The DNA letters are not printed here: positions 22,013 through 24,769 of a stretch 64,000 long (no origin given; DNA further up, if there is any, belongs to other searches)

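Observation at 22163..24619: Outer-membrane barrel with SPOR-like and TPR periplasmic domains in place of a plain porin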

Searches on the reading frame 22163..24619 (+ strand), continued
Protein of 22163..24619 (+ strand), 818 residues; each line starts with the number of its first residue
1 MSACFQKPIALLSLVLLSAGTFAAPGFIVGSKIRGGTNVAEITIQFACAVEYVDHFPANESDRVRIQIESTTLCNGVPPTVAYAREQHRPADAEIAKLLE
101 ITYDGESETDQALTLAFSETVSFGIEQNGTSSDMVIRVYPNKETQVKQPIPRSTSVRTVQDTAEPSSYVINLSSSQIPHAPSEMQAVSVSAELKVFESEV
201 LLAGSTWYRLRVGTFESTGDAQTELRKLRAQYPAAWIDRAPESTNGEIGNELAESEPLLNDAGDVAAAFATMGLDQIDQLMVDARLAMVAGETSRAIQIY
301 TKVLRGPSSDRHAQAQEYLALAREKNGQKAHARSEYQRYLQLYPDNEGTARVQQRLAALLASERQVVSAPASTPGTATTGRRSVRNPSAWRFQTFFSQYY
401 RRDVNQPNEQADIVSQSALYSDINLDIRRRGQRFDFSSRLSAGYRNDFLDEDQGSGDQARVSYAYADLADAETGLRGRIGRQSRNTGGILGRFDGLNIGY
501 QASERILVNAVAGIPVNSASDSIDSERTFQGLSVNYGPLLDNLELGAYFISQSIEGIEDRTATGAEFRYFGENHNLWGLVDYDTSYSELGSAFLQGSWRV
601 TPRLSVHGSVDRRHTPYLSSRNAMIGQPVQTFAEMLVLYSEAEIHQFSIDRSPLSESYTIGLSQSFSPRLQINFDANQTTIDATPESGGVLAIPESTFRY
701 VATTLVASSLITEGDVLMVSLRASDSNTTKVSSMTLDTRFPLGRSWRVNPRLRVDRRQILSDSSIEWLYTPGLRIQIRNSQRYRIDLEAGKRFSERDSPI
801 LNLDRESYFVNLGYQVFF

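Call 26: predict_structure(alignment_id=A1)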
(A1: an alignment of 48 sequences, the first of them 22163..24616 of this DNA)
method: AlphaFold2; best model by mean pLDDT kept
length: 818 residues; sequences in the alignment: 48
mean_pLDDT: 80.2   pTM: 0.49
mean pLDDT of the five models: 80.2, 79.7, 76.1, 75.5, 71.0
residues with pLDDT >= 90: 287; 70-90: 379; 50-70: 73; < 50: 79
segments of 3 or more residues with pLDDT < 50: 1-3, 143-165, 243-266, 365-385, 518-522
pLDDT, mean of each block of 10 residues (from residue 1): 63 69 72 88 94 87 93 85 89 90 85 94 87 92 43 30 61 87 81 84 76 88 87 86 40 31 46 85 93 93 86 94 93 94 91 91 51 34 50 85 63 67 86 81 81 73 85 87 73 87 88 71 67 85 89 85 91 92 86 93 93 77 62 80 80 89 90 94 80 87 88 84 89 93 89 92 89 90 88 81 79 83
secondary structure, 60 per line:
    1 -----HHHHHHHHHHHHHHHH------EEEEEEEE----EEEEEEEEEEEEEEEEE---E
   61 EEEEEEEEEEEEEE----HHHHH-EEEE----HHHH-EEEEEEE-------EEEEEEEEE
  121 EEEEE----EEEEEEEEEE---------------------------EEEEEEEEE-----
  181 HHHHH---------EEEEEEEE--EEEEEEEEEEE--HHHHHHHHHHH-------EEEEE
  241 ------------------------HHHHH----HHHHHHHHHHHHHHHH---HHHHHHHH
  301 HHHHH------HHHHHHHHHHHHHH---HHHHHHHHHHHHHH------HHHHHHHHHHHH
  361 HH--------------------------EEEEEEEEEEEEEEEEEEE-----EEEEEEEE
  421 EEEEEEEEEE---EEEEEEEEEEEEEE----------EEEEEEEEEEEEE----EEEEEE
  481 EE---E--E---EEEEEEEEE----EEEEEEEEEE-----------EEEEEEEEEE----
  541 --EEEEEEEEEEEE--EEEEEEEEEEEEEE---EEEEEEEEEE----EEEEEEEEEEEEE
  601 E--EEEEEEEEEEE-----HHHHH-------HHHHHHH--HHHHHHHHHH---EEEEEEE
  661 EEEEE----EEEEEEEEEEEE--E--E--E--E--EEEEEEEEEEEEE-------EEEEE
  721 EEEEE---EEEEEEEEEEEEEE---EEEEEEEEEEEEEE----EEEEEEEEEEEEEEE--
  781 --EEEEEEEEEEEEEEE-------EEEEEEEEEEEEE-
elements in order (helices of 4 or more, strands of 3 or more residues): H6-21 E28-35 E40-56 E60-74 H79-83 E85-88 H93-96 E98-104 E112-125 E130-139 E167-175 H181-185 E195-202 E205-215 H218-228 E236-240 H265-269 H274-289 H293-305 H312-325 H329-342 H349-362 E389-407 E413-430 E434-447 E458-470 E475-482 E493-501 E506-515 E527-536 E543-554 E557-570 E574-583 E588-601 E604-614 H620-624 H632-638 H641-650 E654-665 E670-681 E696-708 E716-725 E729-742 E746-759 E764-778 E783-797 E805-817

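Call 28: search_protein_representatives(alignment_id=A1)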
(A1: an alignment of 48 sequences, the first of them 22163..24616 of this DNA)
Query: 48 sequences, 819 profile positions. Proteins with E-value up to 0.001 (for the whole library): 2859; up to 1e-10: 1693; up to 1e-30: 1102. The best 150 are listed.
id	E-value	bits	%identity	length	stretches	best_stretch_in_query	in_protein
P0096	0.0e+00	1360.7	-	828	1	7-819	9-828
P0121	1.0e-254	864.0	-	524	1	291-819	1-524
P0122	9.9e-251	850.9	-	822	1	14-819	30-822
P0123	3.7e-243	825.8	-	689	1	151-819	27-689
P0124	1.4e-237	807.4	-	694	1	6-562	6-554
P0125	3.2e-220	750.0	-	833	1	9-819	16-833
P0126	1.7e-215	734.3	-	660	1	13-656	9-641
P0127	1.6e-214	731.1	-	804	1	19-819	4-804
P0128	4.5e-213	726.3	-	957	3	270-788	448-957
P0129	6.6e-212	722.5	-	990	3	276-817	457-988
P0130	2.1e-208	710.9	-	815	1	35-818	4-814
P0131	1.9e-204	697.8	-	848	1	12-818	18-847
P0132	7.4e-200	682.6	-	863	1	10-817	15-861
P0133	2.5e-199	680.8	-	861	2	262-818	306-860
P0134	1.6e-194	665.0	-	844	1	13-818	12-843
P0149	1.3e-181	622.3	-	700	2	270-818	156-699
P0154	7.2e-181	619.8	-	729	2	270-818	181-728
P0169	1.0e-173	596.1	-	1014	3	257-819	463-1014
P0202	1.4e-160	552.6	-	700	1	272-819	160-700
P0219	6.9e-156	537.2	-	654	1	267-818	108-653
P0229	2.1e-153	529.0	-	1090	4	154-817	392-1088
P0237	5.0e-152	524.4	-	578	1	273-817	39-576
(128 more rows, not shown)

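Call 29: search_protein_families(library=pfam, proteins=[P0128, P0129, P0133, P0149, P0154, P0169, P0229, P0202, P0219, P0237], max_evalue=0.001)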
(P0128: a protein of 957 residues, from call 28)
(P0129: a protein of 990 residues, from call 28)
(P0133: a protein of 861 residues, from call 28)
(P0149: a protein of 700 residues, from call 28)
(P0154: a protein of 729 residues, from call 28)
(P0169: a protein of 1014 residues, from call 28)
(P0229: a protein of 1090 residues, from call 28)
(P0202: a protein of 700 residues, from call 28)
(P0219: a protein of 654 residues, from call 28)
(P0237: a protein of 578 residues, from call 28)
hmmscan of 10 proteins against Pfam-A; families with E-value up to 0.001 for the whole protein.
P0128 (957 aa): 1 family
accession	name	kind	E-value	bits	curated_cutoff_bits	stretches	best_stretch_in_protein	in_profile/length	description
PF05036.18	SPOR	-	1.9e-14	54.2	21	2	334-372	35-74/76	SPOR domain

P0129 (990 aa): 3 families
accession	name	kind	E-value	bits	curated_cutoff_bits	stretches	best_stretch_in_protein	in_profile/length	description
PF05036.18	SPOR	-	1.6e-11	44.8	21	1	297-336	29-68/76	SPOR domain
PF07719.23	TPR_2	-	5.8e-06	26.5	27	0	463-489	3-29/34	Tetratricopeptide repeat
PF13371.12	TPR_9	-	4.1e-05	23.9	35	1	471-541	5-73/73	Tetratricopeptide repeat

P0133 (861 aa): 3 families
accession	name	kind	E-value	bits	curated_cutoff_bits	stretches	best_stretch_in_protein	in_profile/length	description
PF05036.18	SPOR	-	3.7e-09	37.2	21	1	178-248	5-75/76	SPOR domain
PF13432.12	TPR_16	-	0.00023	22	32.7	0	330-393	3-64/65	Tetratricopeptide repeat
PF13174.12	TPR_6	-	0.00069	20.5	26.3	0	366-392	6-32/33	Tetratricopeptide repeat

P0149 (700 aa): 1 family
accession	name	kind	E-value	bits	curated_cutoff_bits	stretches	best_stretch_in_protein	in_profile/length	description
PF13371.12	TPR_9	-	0.00047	20.5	35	1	208-246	35-73/73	Tetratricopeptide repeat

P0154 (729 aa): 2 families
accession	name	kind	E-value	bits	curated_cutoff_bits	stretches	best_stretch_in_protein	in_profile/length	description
PF13525.12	YfiO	-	4.6e-05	23.7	25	1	192-310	6-116/203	Outer membrane lipoprotein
PF13371.12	TPR_9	-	0.00016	22.1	35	1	201-271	5-73/73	Tetratricopeptide repeat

P0169 (1014 aa): 3 families
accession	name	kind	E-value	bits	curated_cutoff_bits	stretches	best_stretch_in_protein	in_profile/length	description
PF05036.18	SPOR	-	2.3e-09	37.9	21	0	212-263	24-74/76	SPOR domain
PF13432.12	TPR_16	-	0.00017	22.4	32.7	1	499-555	10-64/65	Tetratricopeptide repeat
PF13174.12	TPR_6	-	0.00036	21.4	26.3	0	528-555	6-33/33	Tetratricopeptide repeat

P0229 (1090 aa): 2 families
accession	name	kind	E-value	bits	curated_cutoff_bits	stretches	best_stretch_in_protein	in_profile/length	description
PF05036.18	SPOR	-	1.2e-20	74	21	1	436-483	29-76/76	SPOR domain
PF07797.19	DUF1639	-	7.2e-06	26.3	22.2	0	220-234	29-43/50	Protein of unknown function (DUF1639)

P0202 (700 aa): 1 family
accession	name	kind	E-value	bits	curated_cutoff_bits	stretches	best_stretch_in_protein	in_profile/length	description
PF13371.12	TPR_9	-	0.00072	20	35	0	178-248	5-73/73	Tetratricopeptide repeat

P0219 (654 aa): 3 families
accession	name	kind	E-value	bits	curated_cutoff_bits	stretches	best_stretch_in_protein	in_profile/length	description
PF13432.12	TPR_16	-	2.5e-06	28.2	32.7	1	128-189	4-63/65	Tetratricopeptide repeat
PF13371.12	TPR_9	-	0.00017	22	35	1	134-200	8-72/73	Tetratricopeptide repeat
PF07719.23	TPR_2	-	0.00057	20.3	27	0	157-189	1-33/34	Tetratricopeptide repeat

P0237 (578 aa): 4 families
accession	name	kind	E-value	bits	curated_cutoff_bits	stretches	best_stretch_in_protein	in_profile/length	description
PF13432.12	TPR_16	-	1.2e-06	29.3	32.7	1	52-115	3-64/65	Tetratricopeptide repeat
PF13525.12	YfiO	-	0.00011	22.5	25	1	49-121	8-81/203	Outer membrane lipoprotein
PF13174.12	TPR_6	-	0.00031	21.6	26.3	0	83-114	1-32/33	Tetratricopeptide repeat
PF14559.12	TPR_19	-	0.00057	20.6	25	0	56-116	1-59/68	Tetratricopeptide repeat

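Call 30: fold_search(model_id=the predicted structure, library=pdb)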
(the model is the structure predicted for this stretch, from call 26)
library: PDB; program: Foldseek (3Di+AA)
matches with E <= 10: 1150; with E <= 0.001: 387
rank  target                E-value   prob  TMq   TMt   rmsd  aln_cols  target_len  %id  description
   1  4xnk                  4.6e-09  1.00  0.23  0.37  13.4       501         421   11  X-ray structure of AlgE1 (released 2015-06-03)
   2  4xnl                  7.7e-09  1.00  0.23  0.37  12.8       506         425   11  X-ray structure of AlgE2 (released 2015-06-03)
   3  5dl7                  8.9e-09  1.00  0.23  0.38  11.8       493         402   10  Crystal structure of Acinetobacter baumannii OccAB3 (released 2016-02-03)
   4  3rbh_D                9.3e-09  1.00  0.25  0.41  10.6       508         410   10  Structure of alginate export protein AlgE from Pseudomonas aeruginosa (released 2011-07-27)
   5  3t24_A                1.3e-08  1.00  0.25  0.47  11.3       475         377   11  Crystal structure of Pseudomonas aeruginosa OpdQ (released 2012-02-08)
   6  3rbh_B                1.3e-08  1.00  0.23  0.36  12.7       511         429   10  Structure of alginate export protein AlgE from Pseudomonas aeruginosa (released 2011-07-27)
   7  7lhg_C                1.4e-08  1.00  0.30  0.30  11.1       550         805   10  Cryo-EM structure of E. coli P pilus tip assembly intermediate PapC-PapD-PapK-PapG in the first conformation (released 2021-08-11)
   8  5dl5                  1.7e-08  1.00  0.26  0.44  12.9       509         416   11  Crystal structure of Acinetobacter baumannii OccAB1 (released 2016-02-03)
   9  4b61_B                1.7e-08  1.00  0.23  0.36  13.2       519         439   10  In meso structure of alginate transporter, AlgE, from Pseudomoas aeruginosa, PAO1. Crystal form 3. (released 2013-07-17)
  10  3ohn_A                1.8e-08  1.00  0.28  0.43  11.5       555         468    8  Crystal structure of the FimD translocation domain (released 2011-06-01)
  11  8pz4                  2.1e-08  1.00  0.24  0.36  12.5       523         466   10  Structure of alginate transporter, AlgE, solved at wavelength 2.755 A (released 2023-10-25)
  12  5mdq_A                2.1e-08  1.00  0.15  0.26  15.8       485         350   10  Crystal structure of outer membrane expressed Chitoporin VhChip from Vibrio harveyi (released 2017-12-20)
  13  2vqi_A                2.2e-08  1.00  0.23  0.34  16.1       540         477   10  Structure of the P pilus usher (PapC) translocation pore (released 2008-05-27)
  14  3syb                  2.3e-08  1.00  0.24  0.40  13.3       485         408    9  Crystal structure of Pseudomonas aeruginosa OccD3 (OpdP) (released 2012-02-08)
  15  8jto                  2.3e-08  1.00  0.21  0.37  10.8       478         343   11  Outer membrane porin of Burkholderia pseudomallei (BpsOmp38) in complex with ceftazidime (released 2024-06-26)
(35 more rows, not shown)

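Call 31: list_cluster_members(proteins=[P0128, P0129, P0149, P0154, P0169, P0229, P0202, P0219, P0237, P0133])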
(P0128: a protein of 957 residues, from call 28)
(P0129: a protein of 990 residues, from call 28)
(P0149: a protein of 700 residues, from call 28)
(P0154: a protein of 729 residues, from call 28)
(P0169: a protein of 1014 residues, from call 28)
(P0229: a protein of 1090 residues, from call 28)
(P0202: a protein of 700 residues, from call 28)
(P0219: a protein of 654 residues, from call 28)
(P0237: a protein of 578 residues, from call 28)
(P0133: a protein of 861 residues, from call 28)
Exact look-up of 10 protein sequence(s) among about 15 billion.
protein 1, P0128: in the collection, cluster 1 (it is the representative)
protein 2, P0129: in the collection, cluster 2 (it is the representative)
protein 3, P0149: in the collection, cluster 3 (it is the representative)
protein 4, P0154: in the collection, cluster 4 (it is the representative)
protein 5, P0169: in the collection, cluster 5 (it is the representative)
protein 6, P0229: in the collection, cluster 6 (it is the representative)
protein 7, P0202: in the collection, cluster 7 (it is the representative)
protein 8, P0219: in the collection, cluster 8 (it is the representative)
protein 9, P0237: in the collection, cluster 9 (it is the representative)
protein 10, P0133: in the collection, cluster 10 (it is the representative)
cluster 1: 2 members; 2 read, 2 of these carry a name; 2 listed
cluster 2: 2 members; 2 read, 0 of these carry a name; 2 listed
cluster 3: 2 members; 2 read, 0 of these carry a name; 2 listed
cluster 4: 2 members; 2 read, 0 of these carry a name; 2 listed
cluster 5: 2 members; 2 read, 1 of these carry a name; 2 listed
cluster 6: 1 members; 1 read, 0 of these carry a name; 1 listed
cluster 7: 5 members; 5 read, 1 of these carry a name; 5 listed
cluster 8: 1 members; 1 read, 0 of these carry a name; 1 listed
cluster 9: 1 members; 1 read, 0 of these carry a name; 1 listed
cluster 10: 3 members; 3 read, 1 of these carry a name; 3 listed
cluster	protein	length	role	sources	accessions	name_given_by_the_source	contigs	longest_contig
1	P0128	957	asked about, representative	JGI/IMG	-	tetratricopeptide (TPR) repeat protein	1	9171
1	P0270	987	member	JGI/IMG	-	tetratricopeptide (TPR) repeat protein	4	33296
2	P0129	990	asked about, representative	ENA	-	-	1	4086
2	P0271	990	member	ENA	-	-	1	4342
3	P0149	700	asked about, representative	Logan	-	-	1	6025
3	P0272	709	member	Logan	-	-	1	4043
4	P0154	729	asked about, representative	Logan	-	-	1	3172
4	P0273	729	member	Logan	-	-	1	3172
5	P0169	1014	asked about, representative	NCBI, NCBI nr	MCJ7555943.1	MAG: tetratricopeptide repeat protein [Gammaproteobacteria bacterium] | tetratricopeptide repeat protein [Gammaproteobacteria bacterium]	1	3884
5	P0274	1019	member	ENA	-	-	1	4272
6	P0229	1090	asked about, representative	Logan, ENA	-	-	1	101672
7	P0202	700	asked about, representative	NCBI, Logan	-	-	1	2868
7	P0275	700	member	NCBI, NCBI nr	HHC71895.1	MAG TPA: hypothetical protein ENK54_03280 [Thiotrichales bacterium] | hypothetical protein [Thiotrichales bacterium]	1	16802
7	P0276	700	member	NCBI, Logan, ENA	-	-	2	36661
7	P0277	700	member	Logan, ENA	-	-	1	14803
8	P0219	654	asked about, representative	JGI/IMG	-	-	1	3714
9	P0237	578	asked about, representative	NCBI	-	-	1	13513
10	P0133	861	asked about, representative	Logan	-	-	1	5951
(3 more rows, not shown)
